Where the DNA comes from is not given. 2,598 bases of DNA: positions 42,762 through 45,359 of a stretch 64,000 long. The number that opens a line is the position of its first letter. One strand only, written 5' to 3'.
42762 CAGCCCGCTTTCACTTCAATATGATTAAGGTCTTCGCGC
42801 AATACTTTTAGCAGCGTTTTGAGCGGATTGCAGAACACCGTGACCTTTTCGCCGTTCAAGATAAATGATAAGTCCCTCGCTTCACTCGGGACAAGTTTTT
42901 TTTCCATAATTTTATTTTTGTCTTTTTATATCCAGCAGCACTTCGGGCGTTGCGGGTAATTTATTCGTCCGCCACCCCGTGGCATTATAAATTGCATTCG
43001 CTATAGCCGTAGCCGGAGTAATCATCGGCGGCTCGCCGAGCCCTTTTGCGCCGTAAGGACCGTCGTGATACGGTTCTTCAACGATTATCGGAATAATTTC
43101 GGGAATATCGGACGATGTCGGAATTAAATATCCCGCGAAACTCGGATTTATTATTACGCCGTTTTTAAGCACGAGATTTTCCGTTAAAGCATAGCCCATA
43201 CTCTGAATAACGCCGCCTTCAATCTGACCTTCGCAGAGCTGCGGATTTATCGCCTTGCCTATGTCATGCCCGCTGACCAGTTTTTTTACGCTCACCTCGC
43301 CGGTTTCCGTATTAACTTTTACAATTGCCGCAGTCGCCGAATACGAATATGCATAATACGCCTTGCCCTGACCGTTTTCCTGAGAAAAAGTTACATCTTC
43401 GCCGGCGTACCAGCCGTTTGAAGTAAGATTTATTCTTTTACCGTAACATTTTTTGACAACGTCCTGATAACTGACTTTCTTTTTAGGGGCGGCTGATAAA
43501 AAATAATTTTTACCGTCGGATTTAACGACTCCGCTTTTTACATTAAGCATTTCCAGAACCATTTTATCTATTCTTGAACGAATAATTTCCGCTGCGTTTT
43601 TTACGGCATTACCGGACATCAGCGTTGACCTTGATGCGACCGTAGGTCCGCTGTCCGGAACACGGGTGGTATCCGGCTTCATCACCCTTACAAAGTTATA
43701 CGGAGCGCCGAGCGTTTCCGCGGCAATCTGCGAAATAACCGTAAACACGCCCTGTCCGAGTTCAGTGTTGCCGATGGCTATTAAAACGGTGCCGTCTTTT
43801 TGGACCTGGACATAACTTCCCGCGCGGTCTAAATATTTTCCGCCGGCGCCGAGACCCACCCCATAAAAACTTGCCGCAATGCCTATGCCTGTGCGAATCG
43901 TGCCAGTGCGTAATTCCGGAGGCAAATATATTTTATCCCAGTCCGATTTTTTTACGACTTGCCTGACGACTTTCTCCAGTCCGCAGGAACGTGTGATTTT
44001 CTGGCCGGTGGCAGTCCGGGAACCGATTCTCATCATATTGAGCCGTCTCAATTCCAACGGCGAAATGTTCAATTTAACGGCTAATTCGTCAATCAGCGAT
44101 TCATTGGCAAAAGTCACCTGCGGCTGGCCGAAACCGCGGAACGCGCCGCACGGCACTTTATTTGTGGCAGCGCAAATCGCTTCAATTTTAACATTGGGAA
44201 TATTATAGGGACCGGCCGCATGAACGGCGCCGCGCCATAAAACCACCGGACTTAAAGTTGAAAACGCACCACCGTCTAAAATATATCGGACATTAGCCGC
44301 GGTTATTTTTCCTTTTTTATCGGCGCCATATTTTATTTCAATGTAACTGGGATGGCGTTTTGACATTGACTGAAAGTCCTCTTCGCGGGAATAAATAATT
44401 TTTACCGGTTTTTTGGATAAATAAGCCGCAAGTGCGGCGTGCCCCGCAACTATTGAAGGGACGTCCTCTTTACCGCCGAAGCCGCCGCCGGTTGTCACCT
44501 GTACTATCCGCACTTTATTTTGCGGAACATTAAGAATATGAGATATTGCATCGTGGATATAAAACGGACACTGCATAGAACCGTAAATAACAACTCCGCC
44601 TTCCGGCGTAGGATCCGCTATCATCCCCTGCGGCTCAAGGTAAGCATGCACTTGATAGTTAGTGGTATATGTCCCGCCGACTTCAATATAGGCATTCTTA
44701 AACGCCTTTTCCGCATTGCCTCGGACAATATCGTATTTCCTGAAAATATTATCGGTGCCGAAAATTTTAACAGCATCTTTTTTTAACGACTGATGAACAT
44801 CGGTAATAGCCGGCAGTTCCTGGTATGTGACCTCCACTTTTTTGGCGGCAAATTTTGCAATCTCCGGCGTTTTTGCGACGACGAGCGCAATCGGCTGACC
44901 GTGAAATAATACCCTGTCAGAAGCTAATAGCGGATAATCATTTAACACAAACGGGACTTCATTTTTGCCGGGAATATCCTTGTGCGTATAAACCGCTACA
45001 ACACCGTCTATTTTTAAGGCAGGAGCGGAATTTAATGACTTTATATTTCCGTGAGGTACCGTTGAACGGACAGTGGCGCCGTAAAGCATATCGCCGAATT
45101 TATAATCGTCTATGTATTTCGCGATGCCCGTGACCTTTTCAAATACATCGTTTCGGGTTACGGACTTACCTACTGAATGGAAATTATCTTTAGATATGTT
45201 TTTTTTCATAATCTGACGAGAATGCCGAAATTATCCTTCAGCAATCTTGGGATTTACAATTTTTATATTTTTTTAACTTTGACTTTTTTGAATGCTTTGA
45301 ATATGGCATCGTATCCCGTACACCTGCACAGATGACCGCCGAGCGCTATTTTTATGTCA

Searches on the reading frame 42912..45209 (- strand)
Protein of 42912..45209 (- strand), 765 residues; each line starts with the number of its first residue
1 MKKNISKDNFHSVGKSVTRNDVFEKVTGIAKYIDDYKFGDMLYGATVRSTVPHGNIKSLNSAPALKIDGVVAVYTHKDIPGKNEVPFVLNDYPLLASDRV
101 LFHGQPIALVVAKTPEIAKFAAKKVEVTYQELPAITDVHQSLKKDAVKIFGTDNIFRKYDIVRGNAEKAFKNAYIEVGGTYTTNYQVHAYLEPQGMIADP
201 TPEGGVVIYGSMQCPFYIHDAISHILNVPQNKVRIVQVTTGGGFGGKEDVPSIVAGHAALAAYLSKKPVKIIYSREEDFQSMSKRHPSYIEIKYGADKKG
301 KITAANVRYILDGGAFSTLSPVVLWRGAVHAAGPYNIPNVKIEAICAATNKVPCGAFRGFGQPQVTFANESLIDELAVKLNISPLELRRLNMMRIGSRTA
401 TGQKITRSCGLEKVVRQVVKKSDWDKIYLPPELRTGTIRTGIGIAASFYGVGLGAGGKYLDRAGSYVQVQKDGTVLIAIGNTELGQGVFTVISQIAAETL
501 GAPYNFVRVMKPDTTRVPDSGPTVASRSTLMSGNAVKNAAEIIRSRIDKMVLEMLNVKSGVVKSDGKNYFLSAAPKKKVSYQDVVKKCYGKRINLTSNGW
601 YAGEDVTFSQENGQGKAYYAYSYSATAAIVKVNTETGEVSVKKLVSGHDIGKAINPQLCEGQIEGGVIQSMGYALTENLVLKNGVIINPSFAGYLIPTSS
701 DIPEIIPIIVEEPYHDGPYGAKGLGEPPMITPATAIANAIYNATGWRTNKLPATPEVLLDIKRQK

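Call 40: search_protein_families(library=pfam, proteins=[window:42912-45209:-], max_evalue=1)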
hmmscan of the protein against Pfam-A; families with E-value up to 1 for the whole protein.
window:42912-45209:- (765 aa): 3 families
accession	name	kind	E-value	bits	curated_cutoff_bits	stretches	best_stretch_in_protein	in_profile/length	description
PF02738.23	MoCoBD_1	-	1.4e-81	273.7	27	1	153-392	7-244/244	Molybdopterin cofactor-binding domain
PF20256.3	MoCoBD_2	-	9.9e-81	271.8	27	1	418-703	2-283/283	Molybdopterin cofactor-binding domain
PF01315.27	Ald_Xan_dh_C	-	4.1e-33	114.4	31.3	1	27-133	1-110/110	Aldehyde oxidase and xanthine dehydrogenase, a/b hammerhead domain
